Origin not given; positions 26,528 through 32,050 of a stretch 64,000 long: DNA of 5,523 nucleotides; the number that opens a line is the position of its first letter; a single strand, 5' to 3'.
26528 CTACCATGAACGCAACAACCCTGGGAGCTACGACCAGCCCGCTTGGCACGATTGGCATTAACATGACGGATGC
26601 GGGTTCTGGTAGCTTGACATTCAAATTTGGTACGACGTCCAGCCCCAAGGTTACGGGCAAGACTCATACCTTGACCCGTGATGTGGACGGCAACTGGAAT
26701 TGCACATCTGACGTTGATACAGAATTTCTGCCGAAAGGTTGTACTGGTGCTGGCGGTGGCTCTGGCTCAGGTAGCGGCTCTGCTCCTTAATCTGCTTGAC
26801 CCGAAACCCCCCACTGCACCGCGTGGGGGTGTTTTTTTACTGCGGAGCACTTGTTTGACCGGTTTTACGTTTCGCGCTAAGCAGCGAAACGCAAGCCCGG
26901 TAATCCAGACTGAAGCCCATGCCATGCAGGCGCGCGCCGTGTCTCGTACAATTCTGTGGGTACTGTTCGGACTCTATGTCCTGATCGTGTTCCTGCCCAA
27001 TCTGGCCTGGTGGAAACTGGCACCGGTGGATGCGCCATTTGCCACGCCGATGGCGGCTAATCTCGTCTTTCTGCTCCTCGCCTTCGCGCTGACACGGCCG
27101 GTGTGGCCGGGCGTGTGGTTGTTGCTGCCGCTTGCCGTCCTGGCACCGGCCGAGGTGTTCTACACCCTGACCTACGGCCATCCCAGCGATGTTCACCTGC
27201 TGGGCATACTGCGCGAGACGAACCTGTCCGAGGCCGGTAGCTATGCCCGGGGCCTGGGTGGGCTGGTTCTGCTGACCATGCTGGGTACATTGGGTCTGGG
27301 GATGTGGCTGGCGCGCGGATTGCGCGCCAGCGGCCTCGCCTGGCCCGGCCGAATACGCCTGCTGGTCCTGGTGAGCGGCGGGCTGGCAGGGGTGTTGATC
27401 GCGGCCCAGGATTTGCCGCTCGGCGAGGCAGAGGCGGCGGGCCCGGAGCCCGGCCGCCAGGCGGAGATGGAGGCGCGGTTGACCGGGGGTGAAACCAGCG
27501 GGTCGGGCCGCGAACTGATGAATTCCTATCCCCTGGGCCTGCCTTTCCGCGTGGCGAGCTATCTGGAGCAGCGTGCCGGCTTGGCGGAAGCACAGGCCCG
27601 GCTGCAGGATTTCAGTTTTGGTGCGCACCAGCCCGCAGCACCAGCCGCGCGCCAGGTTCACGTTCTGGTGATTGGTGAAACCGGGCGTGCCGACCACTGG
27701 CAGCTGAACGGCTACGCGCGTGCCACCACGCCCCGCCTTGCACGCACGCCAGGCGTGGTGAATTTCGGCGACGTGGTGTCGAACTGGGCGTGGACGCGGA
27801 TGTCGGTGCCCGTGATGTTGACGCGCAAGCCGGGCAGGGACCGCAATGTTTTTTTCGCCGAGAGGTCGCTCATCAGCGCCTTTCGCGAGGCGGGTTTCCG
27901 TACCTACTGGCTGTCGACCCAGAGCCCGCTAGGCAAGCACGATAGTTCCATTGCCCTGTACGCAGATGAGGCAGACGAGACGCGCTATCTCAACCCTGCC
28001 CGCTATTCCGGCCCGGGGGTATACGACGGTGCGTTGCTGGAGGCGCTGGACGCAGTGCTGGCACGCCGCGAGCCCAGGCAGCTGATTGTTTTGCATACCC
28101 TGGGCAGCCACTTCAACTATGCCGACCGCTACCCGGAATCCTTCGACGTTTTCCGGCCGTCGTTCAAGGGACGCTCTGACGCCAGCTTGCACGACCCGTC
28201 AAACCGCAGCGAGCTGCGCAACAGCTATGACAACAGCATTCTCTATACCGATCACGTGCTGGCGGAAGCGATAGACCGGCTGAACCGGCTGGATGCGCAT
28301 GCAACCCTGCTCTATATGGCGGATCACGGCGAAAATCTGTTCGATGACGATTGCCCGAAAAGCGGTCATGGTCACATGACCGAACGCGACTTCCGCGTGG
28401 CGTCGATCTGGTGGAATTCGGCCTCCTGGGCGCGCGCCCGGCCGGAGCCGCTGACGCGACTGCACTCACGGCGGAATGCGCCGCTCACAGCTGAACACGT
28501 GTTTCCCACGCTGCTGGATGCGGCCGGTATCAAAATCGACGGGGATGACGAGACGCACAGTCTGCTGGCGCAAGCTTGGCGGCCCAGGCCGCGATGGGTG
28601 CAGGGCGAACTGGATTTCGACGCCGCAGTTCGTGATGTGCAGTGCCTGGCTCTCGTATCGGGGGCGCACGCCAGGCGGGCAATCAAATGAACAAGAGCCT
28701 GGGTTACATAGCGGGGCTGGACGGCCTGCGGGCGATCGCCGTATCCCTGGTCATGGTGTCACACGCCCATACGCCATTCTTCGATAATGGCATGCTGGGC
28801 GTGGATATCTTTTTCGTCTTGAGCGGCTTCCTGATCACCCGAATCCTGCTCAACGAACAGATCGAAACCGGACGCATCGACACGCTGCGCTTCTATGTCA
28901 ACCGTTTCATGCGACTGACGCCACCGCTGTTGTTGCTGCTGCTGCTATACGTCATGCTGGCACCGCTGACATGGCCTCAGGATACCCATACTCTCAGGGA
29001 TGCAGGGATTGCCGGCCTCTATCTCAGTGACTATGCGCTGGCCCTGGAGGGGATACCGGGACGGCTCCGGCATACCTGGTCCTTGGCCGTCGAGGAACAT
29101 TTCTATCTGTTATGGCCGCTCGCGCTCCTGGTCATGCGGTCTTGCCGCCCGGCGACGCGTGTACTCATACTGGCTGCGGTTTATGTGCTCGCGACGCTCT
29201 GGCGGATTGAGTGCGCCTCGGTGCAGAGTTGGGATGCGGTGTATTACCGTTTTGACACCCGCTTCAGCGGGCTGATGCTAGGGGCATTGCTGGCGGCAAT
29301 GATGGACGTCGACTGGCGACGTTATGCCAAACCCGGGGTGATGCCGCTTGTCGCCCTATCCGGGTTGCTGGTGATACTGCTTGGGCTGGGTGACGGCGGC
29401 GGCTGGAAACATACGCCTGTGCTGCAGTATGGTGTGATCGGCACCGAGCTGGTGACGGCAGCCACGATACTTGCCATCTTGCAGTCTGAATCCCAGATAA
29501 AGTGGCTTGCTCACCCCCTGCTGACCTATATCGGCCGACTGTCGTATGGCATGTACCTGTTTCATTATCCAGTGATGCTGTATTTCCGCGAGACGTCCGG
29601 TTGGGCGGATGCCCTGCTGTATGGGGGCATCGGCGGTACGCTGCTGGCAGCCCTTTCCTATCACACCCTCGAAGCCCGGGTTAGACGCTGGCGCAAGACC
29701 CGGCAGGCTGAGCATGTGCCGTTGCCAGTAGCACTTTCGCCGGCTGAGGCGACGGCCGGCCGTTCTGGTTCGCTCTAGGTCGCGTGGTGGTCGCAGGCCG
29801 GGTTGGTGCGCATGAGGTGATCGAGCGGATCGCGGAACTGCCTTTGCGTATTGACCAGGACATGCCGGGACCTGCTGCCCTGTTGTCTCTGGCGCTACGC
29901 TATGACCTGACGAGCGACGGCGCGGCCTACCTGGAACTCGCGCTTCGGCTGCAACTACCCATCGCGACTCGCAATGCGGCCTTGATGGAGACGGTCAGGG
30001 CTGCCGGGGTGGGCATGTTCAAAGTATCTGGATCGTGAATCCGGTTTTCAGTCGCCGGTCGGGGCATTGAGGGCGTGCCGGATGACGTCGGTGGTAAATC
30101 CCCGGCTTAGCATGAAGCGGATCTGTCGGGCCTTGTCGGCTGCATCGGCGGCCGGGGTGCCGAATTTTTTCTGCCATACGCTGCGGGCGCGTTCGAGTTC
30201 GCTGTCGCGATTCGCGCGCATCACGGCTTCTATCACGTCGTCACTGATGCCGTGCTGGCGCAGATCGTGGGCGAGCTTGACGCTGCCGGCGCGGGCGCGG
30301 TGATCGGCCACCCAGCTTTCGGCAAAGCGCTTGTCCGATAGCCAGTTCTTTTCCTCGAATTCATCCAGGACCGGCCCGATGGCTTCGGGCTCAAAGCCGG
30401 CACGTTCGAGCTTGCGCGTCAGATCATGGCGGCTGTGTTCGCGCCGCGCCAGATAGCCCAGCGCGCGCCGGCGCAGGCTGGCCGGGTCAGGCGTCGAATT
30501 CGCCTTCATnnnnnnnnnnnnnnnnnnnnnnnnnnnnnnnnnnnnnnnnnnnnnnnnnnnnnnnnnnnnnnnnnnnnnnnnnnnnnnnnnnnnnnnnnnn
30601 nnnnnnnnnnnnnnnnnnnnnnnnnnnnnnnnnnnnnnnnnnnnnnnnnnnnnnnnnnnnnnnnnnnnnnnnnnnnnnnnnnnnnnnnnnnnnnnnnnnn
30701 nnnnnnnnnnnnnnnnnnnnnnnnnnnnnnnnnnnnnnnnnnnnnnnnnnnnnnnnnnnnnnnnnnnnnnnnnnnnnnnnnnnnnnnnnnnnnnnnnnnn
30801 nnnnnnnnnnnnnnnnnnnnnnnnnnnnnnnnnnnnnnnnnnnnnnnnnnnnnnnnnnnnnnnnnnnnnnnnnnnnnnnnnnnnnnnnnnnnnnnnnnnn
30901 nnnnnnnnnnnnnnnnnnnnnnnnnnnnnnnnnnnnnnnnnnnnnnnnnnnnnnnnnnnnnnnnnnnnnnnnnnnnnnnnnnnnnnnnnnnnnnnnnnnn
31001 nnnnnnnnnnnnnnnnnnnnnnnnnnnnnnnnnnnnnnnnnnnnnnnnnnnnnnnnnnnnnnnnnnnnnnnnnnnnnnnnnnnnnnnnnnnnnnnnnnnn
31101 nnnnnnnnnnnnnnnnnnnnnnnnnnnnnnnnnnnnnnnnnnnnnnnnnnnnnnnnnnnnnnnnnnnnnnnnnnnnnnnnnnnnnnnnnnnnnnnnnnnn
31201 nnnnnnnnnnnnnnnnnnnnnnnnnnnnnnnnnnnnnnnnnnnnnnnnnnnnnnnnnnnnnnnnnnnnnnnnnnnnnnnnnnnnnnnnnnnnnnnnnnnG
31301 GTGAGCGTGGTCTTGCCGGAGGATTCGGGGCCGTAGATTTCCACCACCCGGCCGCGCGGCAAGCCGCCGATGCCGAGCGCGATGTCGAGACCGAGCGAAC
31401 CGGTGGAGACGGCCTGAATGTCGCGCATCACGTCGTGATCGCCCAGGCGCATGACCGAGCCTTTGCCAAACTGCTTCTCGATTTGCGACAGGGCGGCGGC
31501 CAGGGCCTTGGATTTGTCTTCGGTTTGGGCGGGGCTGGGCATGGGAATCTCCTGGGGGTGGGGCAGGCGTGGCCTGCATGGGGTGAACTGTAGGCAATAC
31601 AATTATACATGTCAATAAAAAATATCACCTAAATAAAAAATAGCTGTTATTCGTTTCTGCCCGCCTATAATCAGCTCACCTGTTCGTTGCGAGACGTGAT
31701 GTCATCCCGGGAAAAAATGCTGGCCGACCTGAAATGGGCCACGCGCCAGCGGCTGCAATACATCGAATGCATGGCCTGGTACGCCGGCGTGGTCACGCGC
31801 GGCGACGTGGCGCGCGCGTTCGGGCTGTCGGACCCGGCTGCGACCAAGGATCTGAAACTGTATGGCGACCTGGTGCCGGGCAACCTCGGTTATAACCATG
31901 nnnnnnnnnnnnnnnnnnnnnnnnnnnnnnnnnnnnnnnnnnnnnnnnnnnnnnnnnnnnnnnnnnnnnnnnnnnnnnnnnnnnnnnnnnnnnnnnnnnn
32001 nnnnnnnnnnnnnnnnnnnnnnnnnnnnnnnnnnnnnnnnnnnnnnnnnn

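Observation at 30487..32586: CapW/BrxR-type WYL repressor wired to recA instead of a defence operon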

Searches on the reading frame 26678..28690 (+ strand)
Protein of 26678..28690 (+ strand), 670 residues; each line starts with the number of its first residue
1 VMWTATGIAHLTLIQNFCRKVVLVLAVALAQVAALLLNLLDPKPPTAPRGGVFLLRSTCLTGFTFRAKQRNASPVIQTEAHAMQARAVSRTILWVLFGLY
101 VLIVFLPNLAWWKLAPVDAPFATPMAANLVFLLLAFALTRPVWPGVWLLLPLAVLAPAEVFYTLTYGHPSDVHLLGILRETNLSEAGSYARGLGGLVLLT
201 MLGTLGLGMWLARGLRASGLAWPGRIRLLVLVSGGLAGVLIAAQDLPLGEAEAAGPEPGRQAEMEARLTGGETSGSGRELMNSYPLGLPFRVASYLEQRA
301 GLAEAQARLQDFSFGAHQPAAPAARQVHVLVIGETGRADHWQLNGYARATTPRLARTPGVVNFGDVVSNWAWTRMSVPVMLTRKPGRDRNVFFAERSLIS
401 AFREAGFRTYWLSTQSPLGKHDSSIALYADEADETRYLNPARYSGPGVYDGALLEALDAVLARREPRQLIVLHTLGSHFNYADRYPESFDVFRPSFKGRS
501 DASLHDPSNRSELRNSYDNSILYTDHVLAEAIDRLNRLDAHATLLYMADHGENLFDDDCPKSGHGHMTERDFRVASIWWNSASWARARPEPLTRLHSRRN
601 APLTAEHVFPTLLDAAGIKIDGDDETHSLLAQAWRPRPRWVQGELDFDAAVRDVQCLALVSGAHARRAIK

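Call 71: search_protein_families(library=pfam, proteins=[window:26678-28690:+], max_evalue=0.00001)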
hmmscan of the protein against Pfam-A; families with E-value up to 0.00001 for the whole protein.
window:26678-28690:+ (670 aa): 1 family
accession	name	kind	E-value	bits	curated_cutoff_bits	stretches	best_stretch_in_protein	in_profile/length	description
PF00884.28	Sulfatase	-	3.4e-44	151.8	25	1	329-618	4-301/301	Sulfatase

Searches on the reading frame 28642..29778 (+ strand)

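Call 3: search_protein_families(library=pfam, proteins=[window:28642-29778:+], max_evalue=0.01)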
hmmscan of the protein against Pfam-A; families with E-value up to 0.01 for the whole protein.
window:28642-29778:+ (378 aa): 1 family
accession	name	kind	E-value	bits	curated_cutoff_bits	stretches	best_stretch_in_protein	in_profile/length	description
PF01757.29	Acyl_transf_3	-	2.3e-31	109.5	31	1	24-318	2-296/326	Acyltransferase domain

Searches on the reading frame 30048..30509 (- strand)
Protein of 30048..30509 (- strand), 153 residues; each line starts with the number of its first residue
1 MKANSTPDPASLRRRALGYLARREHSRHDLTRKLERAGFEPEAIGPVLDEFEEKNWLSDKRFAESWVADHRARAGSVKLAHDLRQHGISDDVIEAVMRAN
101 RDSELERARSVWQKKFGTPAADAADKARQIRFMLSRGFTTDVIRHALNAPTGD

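Call 3: search_protein_families(library=pfam, proteins=[window:30048-30509:-], max_evalue=0.01)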
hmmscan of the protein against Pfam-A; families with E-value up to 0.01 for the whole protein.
window:30048-30509:- (153 aa): 4 families
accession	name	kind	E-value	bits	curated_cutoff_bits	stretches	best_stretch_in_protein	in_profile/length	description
PF21981.2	RecX_HTH3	-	2.8e-17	63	26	1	102-147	1-48/48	RecX, third three-helix domain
PF21982.2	RecX_HTH1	-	1.9e-16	60.2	26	1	13-50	2-39/40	RecX, first three-helix domain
PF02631.22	RecX_HTH2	-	6.8e-12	45.9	26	1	58-97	1-42/42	RecX, second three-helix domain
PF04361.18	DUF494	-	0.0041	17.4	22.6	0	25-73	19-62/153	Protein of unknown function (DUF494)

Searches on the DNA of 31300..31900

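Call 73: search_rna_families(source=window, start=31300, end=31900, threshold=evalue, max_evalue=1)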
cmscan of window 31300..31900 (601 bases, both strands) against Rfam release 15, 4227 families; matches with E-value up to 1: 1.
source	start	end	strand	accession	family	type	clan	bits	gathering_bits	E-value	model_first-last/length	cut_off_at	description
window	31426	31638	-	RF00457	IRES_mnt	Cis-reg; IRES;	-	16.5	100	0.071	1-203/203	no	Mnt IRES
